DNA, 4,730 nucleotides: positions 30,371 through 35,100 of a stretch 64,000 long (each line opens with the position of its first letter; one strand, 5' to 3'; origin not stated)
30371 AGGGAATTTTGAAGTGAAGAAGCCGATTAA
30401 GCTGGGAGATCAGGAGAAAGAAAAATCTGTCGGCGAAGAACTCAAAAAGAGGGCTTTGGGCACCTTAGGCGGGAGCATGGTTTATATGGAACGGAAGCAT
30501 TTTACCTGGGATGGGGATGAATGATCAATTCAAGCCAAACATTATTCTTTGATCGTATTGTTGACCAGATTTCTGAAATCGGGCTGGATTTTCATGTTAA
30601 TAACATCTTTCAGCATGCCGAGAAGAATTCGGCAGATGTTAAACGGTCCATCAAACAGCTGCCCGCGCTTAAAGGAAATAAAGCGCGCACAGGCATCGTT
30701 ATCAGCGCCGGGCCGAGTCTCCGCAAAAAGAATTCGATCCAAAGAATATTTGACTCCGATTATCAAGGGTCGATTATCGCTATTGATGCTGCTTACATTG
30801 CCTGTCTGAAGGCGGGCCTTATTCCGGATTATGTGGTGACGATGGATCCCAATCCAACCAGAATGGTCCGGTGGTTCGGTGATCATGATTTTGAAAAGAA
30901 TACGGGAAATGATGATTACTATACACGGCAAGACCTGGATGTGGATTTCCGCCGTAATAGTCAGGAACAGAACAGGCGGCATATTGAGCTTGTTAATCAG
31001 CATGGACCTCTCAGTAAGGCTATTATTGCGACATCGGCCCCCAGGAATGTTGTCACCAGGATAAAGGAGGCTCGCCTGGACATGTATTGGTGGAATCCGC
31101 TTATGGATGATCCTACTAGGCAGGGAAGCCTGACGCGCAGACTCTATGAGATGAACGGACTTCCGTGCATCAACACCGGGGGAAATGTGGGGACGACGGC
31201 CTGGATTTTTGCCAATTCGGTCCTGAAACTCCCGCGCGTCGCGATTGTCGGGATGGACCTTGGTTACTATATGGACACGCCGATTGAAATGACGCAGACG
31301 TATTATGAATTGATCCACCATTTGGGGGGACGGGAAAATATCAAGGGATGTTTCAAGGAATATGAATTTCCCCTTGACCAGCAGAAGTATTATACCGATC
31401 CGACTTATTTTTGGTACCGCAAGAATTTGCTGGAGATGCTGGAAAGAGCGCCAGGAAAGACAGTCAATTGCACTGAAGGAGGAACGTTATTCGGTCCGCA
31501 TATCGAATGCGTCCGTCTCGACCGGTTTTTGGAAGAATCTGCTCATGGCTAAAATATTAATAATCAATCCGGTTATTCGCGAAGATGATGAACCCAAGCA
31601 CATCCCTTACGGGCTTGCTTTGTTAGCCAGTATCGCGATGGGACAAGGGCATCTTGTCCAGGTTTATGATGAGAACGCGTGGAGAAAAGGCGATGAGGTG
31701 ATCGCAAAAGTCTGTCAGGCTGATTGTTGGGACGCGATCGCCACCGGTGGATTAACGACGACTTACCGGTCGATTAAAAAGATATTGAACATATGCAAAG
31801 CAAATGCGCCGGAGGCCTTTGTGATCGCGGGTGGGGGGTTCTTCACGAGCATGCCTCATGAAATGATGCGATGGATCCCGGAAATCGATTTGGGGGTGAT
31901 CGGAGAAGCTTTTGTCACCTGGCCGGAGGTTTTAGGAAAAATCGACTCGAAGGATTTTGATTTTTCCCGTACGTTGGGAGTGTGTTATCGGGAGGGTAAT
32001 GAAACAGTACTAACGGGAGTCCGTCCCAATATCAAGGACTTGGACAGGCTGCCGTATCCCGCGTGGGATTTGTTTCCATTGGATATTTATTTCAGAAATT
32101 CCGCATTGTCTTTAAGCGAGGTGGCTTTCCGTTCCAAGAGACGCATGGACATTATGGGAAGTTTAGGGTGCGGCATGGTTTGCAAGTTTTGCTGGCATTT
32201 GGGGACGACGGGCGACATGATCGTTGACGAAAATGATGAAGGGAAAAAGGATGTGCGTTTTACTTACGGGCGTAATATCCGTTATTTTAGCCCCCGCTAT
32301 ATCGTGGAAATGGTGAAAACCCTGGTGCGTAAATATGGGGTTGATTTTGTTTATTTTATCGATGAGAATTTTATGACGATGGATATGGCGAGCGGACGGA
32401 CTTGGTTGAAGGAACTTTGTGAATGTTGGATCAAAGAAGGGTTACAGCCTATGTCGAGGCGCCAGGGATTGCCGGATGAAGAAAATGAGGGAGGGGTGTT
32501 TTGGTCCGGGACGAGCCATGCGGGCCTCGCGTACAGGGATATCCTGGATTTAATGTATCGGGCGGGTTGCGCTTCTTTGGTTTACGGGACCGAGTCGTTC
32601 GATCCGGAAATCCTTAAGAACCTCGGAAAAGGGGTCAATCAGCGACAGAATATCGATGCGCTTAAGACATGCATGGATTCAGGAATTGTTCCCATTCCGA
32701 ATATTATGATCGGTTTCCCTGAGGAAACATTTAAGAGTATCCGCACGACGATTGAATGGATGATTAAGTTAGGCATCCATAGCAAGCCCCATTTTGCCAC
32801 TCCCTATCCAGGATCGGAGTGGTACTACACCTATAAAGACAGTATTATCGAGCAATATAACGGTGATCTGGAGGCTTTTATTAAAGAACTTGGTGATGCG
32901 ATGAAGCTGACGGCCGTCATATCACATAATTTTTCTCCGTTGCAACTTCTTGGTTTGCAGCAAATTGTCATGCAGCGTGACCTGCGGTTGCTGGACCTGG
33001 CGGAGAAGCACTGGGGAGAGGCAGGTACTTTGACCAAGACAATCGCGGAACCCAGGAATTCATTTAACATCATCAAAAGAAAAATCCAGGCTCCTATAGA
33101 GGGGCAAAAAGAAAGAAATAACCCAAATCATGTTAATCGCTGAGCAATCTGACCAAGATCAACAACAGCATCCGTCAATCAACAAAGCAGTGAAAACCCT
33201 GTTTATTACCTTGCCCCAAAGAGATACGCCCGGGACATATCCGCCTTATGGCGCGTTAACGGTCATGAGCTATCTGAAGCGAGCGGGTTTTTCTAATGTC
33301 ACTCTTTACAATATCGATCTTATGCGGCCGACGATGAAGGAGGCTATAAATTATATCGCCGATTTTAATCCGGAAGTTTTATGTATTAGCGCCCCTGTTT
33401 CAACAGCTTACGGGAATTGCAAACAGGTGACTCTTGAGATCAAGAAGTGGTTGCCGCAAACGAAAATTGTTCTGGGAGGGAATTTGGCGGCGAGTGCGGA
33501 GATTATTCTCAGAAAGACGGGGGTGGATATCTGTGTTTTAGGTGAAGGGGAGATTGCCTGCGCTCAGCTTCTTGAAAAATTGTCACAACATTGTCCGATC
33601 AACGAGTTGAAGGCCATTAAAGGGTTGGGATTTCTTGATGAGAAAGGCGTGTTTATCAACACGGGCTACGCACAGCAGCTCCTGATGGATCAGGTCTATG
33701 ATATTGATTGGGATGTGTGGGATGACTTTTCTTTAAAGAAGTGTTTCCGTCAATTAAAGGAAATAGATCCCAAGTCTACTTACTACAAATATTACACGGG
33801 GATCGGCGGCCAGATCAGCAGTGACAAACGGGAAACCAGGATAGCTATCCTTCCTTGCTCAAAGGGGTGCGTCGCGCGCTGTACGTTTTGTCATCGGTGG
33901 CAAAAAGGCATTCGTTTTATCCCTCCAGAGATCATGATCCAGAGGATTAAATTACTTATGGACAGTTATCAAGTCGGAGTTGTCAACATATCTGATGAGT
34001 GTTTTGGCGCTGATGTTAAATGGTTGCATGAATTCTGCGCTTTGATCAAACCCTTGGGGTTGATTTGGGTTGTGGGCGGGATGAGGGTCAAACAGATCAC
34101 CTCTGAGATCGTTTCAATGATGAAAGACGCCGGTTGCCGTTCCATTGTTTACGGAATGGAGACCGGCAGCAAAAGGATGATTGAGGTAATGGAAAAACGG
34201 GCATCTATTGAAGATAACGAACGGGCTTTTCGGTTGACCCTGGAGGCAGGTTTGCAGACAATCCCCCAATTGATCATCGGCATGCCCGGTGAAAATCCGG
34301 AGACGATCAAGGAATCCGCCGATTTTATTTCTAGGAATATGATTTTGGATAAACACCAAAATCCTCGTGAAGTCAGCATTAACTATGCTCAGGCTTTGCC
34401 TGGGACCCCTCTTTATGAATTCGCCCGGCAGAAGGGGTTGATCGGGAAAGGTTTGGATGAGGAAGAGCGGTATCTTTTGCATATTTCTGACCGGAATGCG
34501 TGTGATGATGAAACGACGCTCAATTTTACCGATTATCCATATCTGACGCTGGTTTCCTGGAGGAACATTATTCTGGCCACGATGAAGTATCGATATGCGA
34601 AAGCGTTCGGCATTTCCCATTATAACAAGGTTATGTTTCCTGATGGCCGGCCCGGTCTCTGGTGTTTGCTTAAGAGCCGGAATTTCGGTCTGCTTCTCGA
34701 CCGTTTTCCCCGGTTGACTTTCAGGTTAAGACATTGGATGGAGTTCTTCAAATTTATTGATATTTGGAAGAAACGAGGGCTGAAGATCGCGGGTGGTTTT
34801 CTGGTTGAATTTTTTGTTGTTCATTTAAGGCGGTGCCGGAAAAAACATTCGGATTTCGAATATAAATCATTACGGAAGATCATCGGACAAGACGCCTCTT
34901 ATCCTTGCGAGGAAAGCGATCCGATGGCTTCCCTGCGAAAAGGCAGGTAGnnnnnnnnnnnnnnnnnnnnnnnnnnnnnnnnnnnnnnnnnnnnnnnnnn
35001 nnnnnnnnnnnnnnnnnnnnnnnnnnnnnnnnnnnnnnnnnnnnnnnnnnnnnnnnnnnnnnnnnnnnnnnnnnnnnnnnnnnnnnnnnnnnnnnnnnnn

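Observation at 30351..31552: Perfect-RBS 57-aa ORF translationally coupled to a half-size Maf/DUF115-like transferase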

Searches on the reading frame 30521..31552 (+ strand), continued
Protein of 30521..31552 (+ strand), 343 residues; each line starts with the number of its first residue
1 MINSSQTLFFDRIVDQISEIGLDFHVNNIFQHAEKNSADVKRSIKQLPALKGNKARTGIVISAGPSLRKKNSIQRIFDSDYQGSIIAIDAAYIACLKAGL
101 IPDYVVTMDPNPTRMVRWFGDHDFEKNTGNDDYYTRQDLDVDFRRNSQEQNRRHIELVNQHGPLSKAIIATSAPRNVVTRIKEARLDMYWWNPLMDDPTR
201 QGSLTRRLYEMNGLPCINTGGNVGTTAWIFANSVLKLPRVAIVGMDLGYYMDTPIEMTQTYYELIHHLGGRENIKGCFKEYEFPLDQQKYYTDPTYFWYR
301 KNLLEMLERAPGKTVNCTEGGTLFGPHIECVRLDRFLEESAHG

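Call 79: search_solved_structures(query=A1, max_evalue=1, show_alignments=4)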
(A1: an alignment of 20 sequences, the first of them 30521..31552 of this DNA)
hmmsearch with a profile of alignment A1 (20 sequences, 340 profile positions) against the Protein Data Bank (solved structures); distinct sequences matched with E-value up to 1: 4.
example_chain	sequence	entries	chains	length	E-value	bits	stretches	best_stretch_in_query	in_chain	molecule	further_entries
8sd5_A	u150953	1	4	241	7.2e-08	34.9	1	42-106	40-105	6-hydroxymethyl-7,8-dihydropterin pyrophosphokinase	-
8sbu_A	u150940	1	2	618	9.1e-07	31.3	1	47-106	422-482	Maltose/maltodextrin-binding periplasmic protein,6-hydroxymethyl-7,8-dihydropterin pyropho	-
2p5t_B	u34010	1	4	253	0.038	16.1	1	38-90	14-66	PezT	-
5mu5_A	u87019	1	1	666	0.081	15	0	28-108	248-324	Uncharacterized protein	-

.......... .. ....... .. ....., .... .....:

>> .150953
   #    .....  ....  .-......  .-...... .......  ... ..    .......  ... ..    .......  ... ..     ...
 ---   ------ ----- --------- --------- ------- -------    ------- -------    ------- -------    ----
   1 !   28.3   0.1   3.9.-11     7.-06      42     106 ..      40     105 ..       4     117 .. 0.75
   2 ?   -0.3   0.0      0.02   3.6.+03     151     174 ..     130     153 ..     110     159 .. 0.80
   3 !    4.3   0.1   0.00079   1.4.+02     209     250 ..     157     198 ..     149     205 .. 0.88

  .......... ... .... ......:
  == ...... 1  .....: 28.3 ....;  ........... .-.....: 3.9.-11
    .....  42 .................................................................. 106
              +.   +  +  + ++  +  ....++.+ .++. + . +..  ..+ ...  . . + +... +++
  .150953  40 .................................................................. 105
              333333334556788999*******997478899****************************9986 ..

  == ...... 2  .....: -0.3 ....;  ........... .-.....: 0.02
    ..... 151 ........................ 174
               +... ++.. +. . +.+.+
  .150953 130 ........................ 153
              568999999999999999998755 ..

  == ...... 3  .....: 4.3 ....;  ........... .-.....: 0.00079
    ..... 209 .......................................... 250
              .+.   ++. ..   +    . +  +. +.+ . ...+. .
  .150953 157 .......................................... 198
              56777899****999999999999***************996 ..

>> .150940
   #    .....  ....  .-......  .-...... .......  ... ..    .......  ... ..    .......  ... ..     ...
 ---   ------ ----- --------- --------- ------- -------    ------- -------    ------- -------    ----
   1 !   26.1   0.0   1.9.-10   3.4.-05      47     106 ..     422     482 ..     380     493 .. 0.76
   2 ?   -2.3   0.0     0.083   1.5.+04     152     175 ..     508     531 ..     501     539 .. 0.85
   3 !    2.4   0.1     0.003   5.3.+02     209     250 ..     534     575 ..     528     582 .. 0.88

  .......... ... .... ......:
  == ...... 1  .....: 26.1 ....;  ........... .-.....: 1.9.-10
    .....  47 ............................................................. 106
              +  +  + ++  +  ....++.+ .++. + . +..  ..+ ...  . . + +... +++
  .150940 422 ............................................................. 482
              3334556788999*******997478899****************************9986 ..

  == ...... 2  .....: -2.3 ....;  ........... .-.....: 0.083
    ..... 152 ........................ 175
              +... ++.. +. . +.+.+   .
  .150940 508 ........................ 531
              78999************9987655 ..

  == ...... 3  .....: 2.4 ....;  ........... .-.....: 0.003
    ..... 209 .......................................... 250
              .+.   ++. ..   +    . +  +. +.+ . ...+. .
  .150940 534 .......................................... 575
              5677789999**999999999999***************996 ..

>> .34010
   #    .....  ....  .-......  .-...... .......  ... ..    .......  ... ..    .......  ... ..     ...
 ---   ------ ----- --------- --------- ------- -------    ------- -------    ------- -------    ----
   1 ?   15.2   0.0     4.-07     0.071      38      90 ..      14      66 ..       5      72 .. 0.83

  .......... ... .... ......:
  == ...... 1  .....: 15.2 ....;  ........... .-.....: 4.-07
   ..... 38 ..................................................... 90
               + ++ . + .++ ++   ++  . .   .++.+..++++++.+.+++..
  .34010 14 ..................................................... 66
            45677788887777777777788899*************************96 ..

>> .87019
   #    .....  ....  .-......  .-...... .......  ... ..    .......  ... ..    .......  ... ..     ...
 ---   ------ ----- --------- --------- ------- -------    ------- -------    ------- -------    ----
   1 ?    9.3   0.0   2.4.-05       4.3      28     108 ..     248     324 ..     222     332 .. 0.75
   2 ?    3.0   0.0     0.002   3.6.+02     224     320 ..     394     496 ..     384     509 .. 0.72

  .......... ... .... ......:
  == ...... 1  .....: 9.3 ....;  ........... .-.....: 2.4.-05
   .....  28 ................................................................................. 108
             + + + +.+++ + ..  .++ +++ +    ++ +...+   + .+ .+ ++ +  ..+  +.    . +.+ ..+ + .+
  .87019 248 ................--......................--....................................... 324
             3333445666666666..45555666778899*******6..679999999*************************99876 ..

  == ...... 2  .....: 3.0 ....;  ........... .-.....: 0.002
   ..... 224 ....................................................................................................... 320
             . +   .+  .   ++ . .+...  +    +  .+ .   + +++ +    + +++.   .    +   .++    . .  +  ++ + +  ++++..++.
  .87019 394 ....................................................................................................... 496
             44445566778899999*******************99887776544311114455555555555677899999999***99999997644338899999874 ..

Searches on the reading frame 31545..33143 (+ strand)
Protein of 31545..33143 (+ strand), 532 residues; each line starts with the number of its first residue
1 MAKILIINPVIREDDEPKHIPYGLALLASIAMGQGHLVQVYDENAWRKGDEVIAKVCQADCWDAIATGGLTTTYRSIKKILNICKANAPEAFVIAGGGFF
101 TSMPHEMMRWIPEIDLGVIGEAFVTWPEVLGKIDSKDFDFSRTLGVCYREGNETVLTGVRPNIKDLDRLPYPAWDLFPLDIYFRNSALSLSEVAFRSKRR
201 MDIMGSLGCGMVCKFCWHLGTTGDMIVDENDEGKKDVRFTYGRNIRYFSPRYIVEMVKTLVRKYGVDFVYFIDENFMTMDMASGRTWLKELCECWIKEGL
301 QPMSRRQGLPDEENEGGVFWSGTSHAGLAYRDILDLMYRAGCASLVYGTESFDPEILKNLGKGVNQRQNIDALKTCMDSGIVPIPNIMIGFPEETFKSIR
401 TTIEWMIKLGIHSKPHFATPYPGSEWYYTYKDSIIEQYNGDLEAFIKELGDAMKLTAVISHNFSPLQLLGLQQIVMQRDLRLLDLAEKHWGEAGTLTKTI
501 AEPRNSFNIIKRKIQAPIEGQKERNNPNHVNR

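Call 6: search_protein_families(library=pfam, proteins=[window:31545-33143:+], max_evalue=0.01)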
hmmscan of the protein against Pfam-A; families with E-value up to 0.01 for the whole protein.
window:31545-33143:+ (532 aa): 2 families
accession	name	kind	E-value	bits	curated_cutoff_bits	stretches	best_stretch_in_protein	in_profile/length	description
PF04055.27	Radical_SAM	-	1.3e-13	51.9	29.5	1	207-405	5-165/166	Radical SAM superfamily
PF02310.24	B12-binding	-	1.2e-12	48.2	32.1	1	17-128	10-119/121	B12 binding domain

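Call 7: search_protein_families(library=ncbifam, proteins=[window:31545-33143:+], max_evalue=0.01)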
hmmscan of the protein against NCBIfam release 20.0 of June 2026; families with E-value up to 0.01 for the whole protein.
window:31545-33143:+ (532 aa): 16 families
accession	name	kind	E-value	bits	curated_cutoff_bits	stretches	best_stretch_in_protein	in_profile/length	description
TIGR02026.1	BchE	equivalog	1.8e-24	86.5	481.35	2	22-217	23-211/497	magnesium-protoporphyrin IX monomethyl ester anaerobic oxidative cyclase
TIGR03471.1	HpnJ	equivalog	5e-24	85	577.6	2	315-432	272-389/472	hopanoid biosynthesis associated radical SAM protein HpnJ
TIGR03975.1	rSAM_ocin_1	subfamily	1.7e-23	82.9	281.85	2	332-409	353-430/606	RiPP maturation radical SAM C-methyltransferase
NF050148.1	rSAM_ApyD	equivalog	6.6e-19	67.7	750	2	19-216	23-215/645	RiPP biosynthesis radical SAM protein ApyD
TIGR04385.1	B12_rSAM_cofa1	equivalog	3.5e-16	59.5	450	2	11-173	10-175/438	B12 lower ligand biosynthesis radical SAM protein BzaD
TIGR04479.1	bcpD_PhpK_rSAM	subfamily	4.7e-16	58.2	600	1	329-435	329-428/504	PhpK family radical SAM P-methyltransferase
NF038361.1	rSAM_Sden_1168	equivalog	1.4e-15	56.9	575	1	74-281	154-342/560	Sden_1168 family B12-binding radical SAM P-methyltransferase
TIGR04072.2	rSAM_ladder_B12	equivalog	2.9e-15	55.8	360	2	329-409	269-349/443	lipid biosynthesis B12-binding/radical SAM protein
TIGR04013.1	B12_SAM_MJ_1487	hypoth_equivalog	1.1e-14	54.1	251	2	344-446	268-373/382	TIGR04013 family B12-binding domain/radical SAM domain-containing protein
TIGR04014.1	B12_SAM_MJ_0865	equivalog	3.4e-11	42.6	360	1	334-411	261-338/434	methyl-coenzyme M reductase glutamine C-methyltransferase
NF033712.0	B12_rSAM_KedN5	subfamily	1.1e-10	40.4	700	1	50-226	51-221/624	KedN5 family methylcobalamin-dependent radical SAM C-methyltransferase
TIGR04367.1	HpnR_B12_rSAM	equivalog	4.5e-09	35.4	650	1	328-430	272-373/490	hopanoid C-3 methylase HpnR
NF033070.1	rSAM_AprD4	equivalog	2.5e-08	33.3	500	1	329-432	285-392/456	AprD4 family radical SAM diol-dehydratase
TIGR04295.1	B12_rSAM_oligo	hypoth_equivalog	7.5e-07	28.2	400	1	97-301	108-275/422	TIGR04295 family B12-binding domain-containing radical SAM protein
NF040546.1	rSAM_CUAEP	equivalog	8.4e-05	21.4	500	1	328-408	260-340/468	CUAEP/CCAEP-tail radical SAM (seleno)protein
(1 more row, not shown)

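Call 39: search_solved_structures(query=window:31545-33143:+, max_evalue=0.001)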
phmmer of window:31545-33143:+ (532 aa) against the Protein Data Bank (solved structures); distinct sequences matched with E-value up to 0.001: 2.
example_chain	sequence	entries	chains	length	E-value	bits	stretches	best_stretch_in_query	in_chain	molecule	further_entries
6fd2_B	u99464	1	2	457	5.1e-07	31.7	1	318-429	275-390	Putative apramycin biosynthetic oxidoreductase 4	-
7kdx_A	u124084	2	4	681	0.00017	23.3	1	65-221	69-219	Methyltransferase TokK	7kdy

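Call 61: find_related_loci(query=A4, collection=metagenome_contigs, flank=5000)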
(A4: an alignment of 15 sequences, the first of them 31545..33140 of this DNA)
Query A4 (532 aa) in metagenome_contigs; peptide patterns used: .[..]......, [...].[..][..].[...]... (x = any residue, [..] = any of these).
600 stretches matched a pattern (row limit reached: there are more); 551 encode a relative of the query (tblastn E <= 1e-3); the best 80 are kept; 80 distinct loci.
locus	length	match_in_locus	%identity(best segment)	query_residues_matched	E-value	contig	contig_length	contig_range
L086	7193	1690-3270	71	1-526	0e+0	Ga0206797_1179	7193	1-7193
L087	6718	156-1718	69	1-519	0e+0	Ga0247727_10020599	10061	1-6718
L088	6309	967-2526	72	1-519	0e+0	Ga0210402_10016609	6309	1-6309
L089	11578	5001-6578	70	1-521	0e+0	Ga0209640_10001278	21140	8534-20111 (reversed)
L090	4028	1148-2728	69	1-526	0e+0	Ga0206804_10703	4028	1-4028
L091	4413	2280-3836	71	1-518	0e+0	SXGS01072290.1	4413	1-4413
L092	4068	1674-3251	69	1-525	0e+0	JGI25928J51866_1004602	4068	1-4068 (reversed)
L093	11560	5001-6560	67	1-519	0e+0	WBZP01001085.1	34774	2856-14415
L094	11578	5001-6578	64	1-525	0e+0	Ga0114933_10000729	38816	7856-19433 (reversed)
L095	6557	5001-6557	65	1-518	0e+0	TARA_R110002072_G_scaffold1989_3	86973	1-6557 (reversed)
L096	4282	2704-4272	64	1-523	0e+0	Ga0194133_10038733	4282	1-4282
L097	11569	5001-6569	64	1-522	0e+0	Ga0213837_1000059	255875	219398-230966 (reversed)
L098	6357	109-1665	64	1-518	0e+0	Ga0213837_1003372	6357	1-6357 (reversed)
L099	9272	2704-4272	64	1-523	0e+0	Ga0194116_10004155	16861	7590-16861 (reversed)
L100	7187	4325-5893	64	1-523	0e+0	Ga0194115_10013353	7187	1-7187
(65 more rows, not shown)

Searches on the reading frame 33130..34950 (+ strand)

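Call 6: search_protein_families(library=pfam, proteins=[window:33130-34950:+], max_evalue=0.01)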
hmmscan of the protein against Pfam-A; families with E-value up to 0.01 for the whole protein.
window:33130-34950:+ (606 aa): 2 families
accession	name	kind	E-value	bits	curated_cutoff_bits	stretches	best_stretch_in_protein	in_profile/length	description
PF02310.24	B12-binding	-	1.7e-16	60.6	32.1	1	34-147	9-120/121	B12 binding domain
PF04055.27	Radical_SAM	-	1.9e-16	61.2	29.5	1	243-400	3-166/166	Radical SAM superfamily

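Call 7: search_protein_families(library=ncbifam, proteins=[window:33130-34950:+], max_evalue=0.01)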
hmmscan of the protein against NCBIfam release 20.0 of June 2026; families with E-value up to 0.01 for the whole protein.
window:33130-34950:+ (606 aa): 27 families (the best 25 are shown)
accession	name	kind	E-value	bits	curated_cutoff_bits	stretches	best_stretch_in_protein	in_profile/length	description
TIGR02026.1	BchE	equivalog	1.8e-37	129.4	481.35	2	235-435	191-390/497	magnesium-protoporphyrin IX monomethyl ester anaerobic oxidative cyclase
TIGR03471.1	HpnJ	equivalog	4.5e-27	95.1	577.6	1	243-440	202-395/472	hopanoid biosynthesis associated radical SAM protein HpnJ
TIGR04479.1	bcpD_PhpK_rSAM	subfamily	3.6e-26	91.6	600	1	235-402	238-408/504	PhpK family radical SAM P-methyltransferase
NF050148.1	rSAM_ApyD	equivalog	6.9e-25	87.5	750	1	244-486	205-447/645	RiPP biosynthesis radical SAM protein ApyD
TIGR04014.1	B12_SAM_MJ_0865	equivalog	1.5e-23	83.3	360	2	244-432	166-358/434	methyl-coenzyme M reductase glutamine C-methyltransferase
TIGR04385.1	B12_rSAM_cofa1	equivalog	5e-23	82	450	2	244-440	201-402/438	B12 lower ligand biosynthesis radical SAM protein BzaD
TIGR04072.2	rSAM_ladder_B12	equivalog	1e-18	67.2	360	2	235-440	177-380/443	lipid biosynthesis B12-binding/radical SAM protein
NF038361.1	rSAM_Sden_1168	equivalog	4.2e-18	65.2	575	1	70-438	130-479/560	Sden_1168 family B12-binding radical SAM P-methyltransferase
TIGR04013.1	B12_SAM_MJ_1487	hypoth_equivalog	8.3e-17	61.1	251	2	319-432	248-357/382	TIGR04013 family B12-binding domain/radical SAM domain-containing protein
TIGR03975.1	rSAM_ocin_1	subfamily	1.4e-16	60.1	281.85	1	67-400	115-427/606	RiPP maturation radical SAM C-methyltransferase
NF033712.0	B12_rSAM_KedN5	subfamily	5.6e-15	54.6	700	2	56-179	38-162/624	KedN5 family methylcobalamin-dependent radical SAM C-methyltransferase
NF040542.1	rSAM_RCCLKC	equivalog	7e-14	51.8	450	2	242-407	184-354/423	arsinothricin biosynthesis radical SAM protein ArsL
NF033070.1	rSAM_AprD4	equivalog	4.8e-13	48.8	500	1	236-440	194-398/456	AprD4 family radical SAM diol-dehydratase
TIGR04295.1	B12_rSAM_oligo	hypoth_equivalog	4.9e-13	48.6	400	2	238-369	200-327/422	TIGR04295 family B12-binding domain-containing radical SAM protein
NF040546.1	rSAM_CUAEP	equivalog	5.1e-10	38.6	500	2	39-154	13-121/468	CUAEP/CCAEP-tail radical SAM (seleno)protein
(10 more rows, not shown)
